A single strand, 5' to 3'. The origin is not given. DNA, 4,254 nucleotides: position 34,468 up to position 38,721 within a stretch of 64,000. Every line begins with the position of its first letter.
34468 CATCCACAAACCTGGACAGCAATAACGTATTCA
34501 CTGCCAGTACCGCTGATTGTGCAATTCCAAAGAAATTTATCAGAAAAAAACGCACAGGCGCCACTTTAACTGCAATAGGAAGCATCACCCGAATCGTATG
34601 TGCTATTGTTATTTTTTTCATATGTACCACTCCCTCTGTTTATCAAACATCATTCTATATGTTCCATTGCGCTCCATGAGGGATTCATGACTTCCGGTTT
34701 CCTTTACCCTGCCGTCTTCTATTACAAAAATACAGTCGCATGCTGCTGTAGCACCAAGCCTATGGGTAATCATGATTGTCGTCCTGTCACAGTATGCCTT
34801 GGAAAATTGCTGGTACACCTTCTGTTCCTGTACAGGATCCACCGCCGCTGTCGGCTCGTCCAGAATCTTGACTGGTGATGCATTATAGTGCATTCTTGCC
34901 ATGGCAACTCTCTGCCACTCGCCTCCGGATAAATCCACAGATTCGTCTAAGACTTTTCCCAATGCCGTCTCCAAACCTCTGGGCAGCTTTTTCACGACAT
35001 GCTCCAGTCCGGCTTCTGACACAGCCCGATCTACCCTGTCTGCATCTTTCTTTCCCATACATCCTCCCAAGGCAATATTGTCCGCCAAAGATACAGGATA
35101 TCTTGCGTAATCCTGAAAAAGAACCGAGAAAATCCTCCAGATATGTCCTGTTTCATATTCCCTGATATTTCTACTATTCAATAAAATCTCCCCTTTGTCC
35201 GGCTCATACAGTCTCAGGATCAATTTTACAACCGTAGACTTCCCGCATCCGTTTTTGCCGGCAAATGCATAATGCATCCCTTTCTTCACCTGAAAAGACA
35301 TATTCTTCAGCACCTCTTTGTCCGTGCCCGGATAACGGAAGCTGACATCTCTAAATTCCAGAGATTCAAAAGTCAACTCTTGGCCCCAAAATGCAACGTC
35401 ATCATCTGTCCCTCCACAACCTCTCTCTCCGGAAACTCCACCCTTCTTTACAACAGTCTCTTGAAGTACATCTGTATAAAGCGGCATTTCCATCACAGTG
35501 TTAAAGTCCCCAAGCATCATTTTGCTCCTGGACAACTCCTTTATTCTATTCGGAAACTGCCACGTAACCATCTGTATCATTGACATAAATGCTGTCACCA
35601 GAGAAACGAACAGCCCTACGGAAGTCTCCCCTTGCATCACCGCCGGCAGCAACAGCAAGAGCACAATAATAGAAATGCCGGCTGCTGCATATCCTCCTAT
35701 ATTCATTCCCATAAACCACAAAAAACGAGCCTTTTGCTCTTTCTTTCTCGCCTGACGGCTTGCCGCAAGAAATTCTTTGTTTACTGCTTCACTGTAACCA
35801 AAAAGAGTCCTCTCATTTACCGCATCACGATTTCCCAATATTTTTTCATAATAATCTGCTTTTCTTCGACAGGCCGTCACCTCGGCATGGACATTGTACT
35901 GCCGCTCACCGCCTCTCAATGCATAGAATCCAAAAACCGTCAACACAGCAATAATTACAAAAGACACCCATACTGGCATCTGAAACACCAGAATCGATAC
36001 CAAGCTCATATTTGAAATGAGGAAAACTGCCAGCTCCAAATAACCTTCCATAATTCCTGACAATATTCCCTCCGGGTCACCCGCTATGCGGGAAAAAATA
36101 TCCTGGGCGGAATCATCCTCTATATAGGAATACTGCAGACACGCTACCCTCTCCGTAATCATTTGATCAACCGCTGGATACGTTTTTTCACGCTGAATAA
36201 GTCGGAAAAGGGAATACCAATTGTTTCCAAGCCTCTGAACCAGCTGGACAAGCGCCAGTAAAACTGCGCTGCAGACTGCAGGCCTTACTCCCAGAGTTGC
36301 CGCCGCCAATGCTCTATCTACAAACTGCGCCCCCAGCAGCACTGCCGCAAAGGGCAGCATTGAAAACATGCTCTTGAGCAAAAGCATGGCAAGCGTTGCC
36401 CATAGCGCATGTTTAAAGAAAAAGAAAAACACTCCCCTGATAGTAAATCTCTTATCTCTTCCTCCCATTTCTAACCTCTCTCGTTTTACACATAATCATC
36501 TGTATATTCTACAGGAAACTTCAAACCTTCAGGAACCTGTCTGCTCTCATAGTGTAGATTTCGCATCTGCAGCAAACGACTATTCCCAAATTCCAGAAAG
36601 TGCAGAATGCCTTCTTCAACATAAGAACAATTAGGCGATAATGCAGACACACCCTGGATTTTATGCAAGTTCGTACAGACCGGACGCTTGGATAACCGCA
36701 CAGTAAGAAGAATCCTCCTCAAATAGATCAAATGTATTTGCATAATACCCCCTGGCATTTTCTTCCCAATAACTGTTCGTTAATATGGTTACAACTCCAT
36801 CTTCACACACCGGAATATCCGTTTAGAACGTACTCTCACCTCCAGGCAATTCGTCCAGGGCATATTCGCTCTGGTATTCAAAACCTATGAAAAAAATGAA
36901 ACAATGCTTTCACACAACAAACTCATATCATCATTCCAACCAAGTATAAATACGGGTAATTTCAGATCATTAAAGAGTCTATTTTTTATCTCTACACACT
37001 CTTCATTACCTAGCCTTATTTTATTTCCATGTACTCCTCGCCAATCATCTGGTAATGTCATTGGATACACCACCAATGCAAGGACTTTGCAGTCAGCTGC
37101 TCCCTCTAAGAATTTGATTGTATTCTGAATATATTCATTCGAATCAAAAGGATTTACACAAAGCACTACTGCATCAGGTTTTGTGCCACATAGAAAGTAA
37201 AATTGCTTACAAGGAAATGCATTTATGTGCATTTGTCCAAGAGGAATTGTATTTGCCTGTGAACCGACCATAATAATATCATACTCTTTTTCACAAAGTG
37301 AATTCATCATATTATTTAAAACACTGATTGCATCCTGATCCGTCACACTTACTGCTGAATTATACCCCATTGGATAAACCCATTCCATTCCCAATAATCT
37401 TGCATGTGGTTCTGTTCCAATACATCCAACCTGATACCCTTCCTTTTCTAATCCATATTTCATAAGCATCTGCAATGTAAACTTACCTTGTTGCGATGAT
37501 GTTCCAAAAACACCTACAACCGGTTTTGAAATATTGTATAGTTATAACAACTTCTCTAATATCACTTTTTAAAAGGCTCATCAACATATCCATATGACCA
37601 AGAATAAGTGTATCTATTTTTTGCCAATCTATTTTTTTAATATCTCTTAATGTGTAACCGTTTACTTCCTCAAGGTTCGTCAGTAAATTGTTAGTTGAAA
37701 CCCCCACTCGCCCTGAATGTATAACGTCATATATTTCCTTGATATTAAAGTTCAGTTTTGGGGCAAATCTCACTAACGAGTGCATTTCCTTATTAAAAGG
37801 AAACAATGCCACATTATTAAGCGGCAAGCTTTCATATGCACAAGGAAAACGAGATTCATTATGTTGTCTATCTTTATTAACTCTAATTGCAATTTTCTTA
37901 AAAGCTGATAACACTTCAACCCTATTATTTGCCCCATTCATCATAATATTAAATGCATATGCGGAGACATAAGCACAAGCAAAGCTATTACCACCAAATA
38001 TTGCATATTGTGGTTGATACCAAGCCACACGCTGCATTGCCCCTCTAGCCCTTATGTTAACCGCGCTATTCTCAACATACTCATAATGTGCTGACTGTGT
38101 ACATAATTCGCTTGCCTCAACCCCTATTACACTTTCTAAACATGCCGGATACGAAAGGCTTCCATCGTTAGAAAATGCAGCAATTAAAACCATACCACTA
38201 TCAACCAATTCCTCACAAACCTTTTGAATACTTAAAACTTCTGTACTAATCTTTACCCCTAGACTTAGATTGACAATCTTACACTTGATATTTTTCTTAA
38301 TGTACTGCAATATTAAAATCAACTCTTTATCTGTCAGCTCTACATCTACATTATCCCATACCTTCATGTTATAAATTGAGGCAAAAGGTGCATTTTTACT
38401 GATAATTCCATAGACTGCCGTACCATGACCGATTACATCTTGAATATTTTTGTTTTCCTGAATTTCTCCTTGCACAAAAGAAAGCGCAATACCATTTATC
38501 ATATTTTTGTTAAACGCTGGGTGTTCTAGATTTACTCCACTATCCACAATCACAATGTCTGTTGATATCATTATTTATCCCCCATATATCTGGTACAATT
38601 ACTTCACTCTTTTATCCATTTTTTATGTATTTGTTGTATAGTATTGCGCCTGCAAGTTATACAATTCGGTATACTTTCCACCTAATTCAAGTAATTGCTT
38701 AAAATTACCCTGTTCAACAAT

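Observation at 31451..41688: AT-rich mosaic island: three ABC exporters, a cytoplasmic subtilase/P-loop fusion, a transglutaminase-fold protein and an unknown 374-aa protein, with no recognisable substrate gene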

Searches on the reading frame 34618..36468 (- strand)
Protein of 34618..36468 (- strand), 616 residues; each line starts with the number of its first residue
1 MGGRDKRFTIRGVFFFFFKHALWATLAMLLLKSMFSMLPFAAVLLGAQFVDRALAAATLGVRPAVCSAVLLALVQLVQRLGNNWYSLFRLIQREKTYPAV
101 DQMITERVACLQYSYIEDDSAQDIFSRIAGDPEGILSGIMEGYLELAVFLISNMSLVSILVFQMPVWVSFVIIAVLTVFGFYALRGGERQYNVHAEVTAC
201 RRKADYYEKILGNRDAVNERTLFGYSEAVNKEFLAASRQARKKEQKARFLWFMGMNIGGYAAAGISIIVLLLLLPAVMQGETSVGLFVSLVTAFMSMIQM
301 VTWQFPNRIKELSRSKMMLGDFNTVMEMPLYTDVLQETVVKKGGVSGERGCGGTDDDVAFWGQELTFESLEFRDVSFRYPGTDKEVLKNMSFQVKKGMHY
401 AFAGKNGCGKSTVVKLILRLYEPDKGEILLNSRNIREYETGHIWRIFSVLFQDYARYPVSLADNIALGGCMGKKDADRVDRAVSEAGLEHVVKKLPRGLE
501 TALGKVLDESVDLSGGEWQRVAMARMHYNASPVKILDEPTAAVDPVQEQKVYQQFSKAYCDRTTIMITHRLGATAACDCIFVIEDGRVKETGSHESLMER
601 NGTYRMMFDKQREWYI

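Call 4: search_protein_families(library=ncbifam, proteins=[window:34618-36468:-], max_evalue=0.01)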
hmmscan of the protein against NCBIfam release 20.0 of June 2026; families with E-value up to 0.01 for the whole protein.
window:34618-36468:- (616 aa): 187 families (the best 25 are shown)
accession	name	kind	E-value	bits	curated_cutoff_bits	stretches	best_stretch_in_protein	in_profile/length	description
TIGR02203.1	MsbA_lipidA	equivalog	6.4e-67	226.3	602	1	369-609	331-567/572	lipid A export permease/ATP-binding protein MsbA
NF008364.0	PRK11160.1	equivalog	1.8e-56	191.9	630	1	366-608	335-572/575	heme ABC transporter ATP-binding protein/permease CydC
TIGR02204.1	MsbA_rel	hypoth_equivalog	6.1e-56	190.3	780.4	1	369-607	337-571/576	ABC transporter, permease/ATP-binding protein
TIGR03375.1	type_I_sec_LssB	subfamily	3.9e-55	187.4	693.1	1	369-601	465-692/696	type I secretion system permease/ATPase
TIGR03796.1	NHLM_micro_ABC1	equivalog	1.8e-53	181.8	853.3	1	24-607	154-708/710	NHLP family bacteriocin export ABC transporter peptidase/permease/ATPase subunit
NF045513.1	HepA_fam_ABC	equivalog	7e-53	180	725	1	368-606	372-604/610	heterocyst formation ABC transporter subunit HepA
NF008381.0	PRK11176.1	equivalog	9.3e-53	179.5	867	1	369-609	341-577/582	lipid A ABC transporter ATP-binding protein/permease MsbA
TIGR01846.1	type_I_sec_HlyB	subfamily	2.3e-52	178.3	725.55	1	369-612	455-693/694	type I secretion system permease/ATPase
TIGR00958.1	3a01208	subfamily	3.8e-51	174.2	874.6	1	370-607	479-710/711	antigen peptide transporter 2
NF010178.0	PRK13657.1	equivalog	3.2e-50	171.2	733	1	369-607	334-566/588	glucan ABC transporter ATP-binding protein/ permease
TIGR02857.1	CydD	equivalog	1.1e-49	169.8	435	1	367-582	319-528/529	thiol reductant ABC exporter subunit CydD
TIGR03797.1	NHLM_micro_ABC2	equivalog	9.6e-49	166.5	709.4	1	370-611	452-685/686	NHLP bacteriocin export ABC transporter permease/ATPase subunit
TIGR02868.1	CydC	equivalog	6.7e-48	163.6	329.05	1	155-571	144-530/530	thiol reductant ABC exporter subunit CydC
TIGR01193.1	bacteriocin_ABC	subfamily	1.6e-42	145.9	523.85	1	367-608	471-706/708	peptide cleavage/export ABC transporter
NF008379.0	PRK11174.1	equivalog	1.9e-41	142.4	684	1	382-612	361-585/588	heme ABC transporter permease/ATP-binding protein CydD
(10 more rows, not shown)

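Call 5: search_protein_families(library=pfam, proteins=[window:34618-36468:-], max_evalue=0.01)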
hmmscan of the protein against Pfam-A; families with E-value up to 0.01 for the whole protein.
window:34618-36468:- (616 aa): 2 families
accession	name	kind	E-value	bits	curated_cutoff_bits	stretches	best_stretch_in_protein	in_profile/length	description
PF00005.33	ABC_tran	-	9.6e-28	97.9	25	1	387-541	1-137/137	ABC transporter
PF02463.25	SMC_N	-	4.2e-05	23.5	40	1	452-581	135-209/220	RecF/RecN/SMC N terminal domain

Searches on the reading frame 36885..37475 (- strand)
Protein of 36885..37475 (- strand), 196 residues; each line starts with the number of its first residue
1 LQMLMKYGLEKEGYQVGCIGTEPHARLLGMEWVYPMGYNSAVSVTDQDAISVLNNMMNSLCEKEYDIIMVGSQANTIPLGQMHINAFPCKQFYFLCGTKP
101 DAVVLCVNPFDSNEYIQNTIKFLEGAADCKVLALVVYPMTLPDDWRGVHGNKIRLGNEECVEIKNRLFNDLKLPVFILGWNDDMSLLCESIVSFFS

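Call 4: search_protein_families(library=ncbifam, proteins=[window:36885-37475:-], max_evalue=0.01)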
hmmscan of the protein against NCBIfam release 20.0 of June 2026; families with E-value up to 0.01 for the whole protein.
window:36885-37475:- (196 aa): 2 families
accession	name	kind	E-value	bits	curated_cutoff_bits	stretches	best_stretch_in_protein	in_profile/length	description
TIGR04066.1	nat_prod_clost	hypoth_equivalog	6.5e-13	48.4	200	1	2-193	165-357/361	TIGR04066 family peptide maturation system protein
NF009131.0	PRK12484.1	equivalog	0.0049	15.6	330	1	37-124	162-245/455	nicotinate phosphoribosyltransferase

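Call 5: search_protein_families(library=pfam, proteins=[window:36885-37475:-], max_evalue=0.01)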
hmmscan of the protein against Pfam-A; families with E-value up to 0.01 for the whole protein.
window:36885-37475:- (196 aa): 1 family
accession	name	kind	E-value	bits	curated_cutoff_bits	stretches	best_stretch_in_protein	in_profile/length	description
PF07755.17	DUF1611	-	6.8e-06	26.1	25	1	6-176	34-190/201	Domain of unknown function (DUF1611_C) P-loop domain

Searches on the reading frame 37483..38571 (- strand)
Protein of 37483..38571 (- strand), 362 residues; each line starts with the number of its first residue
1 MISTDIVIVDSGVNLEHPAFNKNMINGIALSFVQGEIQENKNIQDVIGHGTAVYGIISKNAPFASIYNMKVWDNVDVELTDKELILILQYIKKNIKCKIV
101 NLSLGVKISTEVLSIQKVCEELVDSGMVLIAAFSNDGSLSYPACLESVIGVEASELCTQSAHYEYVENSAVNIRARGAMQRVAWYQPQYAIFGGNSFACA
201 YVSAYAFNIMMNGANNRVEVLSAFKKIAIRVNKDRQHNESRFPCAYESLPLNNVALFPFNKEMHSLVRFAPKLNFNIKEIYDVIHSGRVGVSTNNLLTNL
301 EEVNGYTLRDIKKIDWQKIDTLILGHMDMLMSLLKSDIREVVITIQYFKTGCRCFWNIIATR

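Call 4: search_protein_families(library=ncbifam, proteins=[window:37483-38571:-], max_evalue=0.01)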
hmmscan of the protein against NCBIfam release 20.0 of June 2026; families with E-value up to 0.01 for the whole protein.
window:37483-38571:- (362 aa): 2 families
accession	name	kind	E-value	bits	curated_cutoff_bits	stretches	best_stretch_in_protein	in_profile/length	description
NF049966.1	QH_SP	equivalog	3.1e-31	108.4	165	1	6-233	2-216/219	subtilisin-like serine protease QhpE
TIGR03921.1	T7SS_mycosin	equivalog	4.1e-11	42.6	278.75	2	6-59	17-62/353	type VII secretion-associated serine protease mycosin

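Call 5: search_protein_families(library=pfam, proteins=[window:37483-38571:-], max_evalue=0.01)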
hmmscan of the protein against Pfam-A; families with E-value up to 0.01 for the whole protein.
window:37483-38571:- (362 aa): 1 family
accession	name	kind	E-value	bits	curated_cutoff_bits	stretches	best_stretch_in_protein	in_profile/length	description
PF00082.27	Peptidase_S8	-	1.7e-17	64.1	21.8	1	6-211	6-255/288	Subtilase family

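Call 74: list_cluster_members(proteins=[window:37483-38571:-, window:36885-37475:-, P0001, L001:1290-2678:+, L001:2662-2928:+, L001:2988-3128:+])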
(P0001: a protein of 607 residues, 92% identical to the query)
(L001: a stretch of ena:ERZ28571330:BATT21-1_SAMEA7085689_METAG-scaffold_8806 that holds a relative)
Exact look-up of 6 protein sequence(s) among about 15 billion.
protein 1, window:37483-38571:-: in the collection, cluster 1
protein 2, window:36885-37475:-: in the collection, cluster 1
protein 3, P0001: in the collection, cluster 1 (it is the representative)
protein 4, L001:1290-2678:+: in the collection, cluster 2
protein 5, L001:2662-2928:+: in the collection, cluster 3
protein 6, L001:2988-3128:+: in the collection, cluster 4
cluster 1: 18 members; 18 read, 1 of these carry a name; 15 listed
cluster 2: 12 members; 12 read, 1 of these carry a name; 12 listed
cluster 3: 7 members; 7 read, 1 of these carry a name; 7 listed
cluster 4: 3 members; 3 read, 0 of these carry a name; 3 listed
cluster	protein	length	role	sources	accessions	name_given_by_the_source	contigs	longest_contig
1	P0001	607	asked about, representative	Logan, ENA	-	-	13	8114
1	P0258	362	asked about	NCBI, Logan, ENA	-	-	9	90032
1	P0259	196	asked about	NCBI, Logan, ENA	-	-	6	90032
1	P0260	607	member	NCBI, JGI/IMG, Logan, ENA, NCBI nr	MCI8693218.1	MAG: DUF1611 domain-containing protein [Lachnospiraceae bacterium] | DUF1611 domain-containing protein [Lachnospiraceae bacterium]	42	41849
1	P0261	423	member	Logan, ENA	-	-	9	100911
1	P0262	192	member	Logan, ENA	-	-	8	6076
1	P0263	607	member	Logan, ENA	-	-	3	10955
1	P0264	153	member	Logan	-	-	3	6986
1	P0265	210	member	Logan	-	-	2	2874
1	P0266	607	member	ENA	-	-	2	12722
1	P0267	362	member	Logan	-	-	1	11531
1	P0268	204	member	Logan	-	-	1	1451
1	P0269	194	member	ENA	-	-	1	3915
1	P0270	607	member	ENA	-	-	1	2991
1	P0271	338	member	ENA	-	-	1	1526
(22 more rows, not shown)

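Call 98: find_encoding_contigs(protein=P0260, flank=10000, max_places=3)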
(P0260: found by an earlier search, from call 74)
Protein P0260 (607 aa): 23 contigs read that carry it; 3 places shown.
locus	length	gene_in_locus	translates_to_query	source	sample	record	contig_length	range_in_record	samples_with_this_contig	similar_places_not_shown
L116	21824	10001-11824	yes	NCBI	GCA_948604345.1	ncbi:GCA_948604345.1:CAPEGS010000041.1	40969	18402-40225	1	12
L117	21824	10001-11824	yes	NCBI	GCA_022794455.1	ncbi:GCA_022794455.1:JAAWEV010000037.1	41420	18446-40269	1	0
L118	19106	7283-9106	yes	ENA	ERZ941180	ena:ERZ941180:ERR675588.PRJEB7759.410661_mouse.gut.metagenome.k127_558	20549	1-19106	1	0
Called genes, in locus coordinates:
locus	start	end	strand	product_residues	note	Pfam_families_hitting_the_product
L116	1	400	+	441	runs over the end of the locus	PF14501:HATPase_c_5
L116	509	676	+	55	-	-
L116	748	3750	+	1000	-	PF13575:DUF4135, PF05147:LANC_like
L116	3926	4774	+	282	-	-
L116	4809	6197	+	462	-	PF04055:Radical_SAM, PF13353:Fer4_12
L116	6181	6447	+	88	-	-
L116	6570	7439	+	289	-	PF13358:DDE_3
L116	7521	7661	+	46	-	-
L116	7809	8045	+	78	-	-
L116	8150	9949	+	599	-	PF00664:ABC_membrane, PF00005:ABC_tran, PF02463:SMC_N (faint), PF13304:AAA_21 (faint)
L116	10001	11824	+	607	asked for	PF00082:Peptidase_S8, PF07755:DUF1611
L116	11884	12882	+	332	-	-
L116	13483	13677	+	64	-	-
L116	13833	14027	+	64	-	-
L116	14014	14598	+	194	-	PF06414:Zeta_toxin (faint)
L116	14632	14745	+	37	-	-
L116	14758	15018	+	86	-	PF13310:Virulence_RhuM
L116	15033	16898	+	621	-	PF00664:ABC_membrane, PF00005:ABC_tran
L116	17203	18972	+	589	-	PF00664:ABC_membrane, PF00005:ABC_tran, PF02463:SMC_N (faint)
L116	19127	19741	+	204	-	PF01725:Ham1p_like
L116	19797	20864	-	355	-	PF01381:HTH_3, PF13560:HTH_31 (weak)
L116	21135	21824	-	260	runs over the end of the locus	PF01906:YbjQ_1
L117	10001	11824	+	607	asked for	PF00082:Peptidase_S8, PF07755:DUF1611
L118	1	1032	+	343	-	?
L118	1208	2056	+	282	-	-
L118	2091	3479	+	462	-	PF04055:Radical_SAM, PF13353:Fer4_12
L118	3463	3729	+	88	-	-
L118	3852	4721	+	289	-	PF13358:DDE_3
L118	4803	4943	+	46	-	-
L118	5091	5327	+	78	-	-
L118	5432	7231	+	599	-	PF00664:ABC_membrane, PF00005:ABC_tran, PF02463:SMC_N (faint), PF13304:AAA_21 (faint)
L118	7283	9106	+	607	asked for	PF00082:Peptidase_S8, PF07755:DUF1611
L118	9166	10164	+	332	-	-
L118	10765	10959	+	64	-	-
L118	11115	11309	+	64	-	-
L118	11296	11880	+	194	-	PF06414:Zeta_toxin (faint)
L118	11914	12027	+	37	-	-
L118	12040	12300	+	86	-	PF13310:Virulence_RhuM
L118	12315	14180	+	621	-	PF00664:ABC_membrane, PF00005:ABC_tran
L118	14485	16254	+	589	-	PF00664:ABC_membrane, PF00005:ABC_tran, PF02463:SMC_N (faint)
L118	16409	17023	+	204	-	PF01725:Ham1p_like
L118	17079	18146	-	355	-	PF01381:HTH_3, PF13560:HTH_31 (weak)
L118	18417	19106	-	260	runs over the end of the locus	PF01906:YbjQ_1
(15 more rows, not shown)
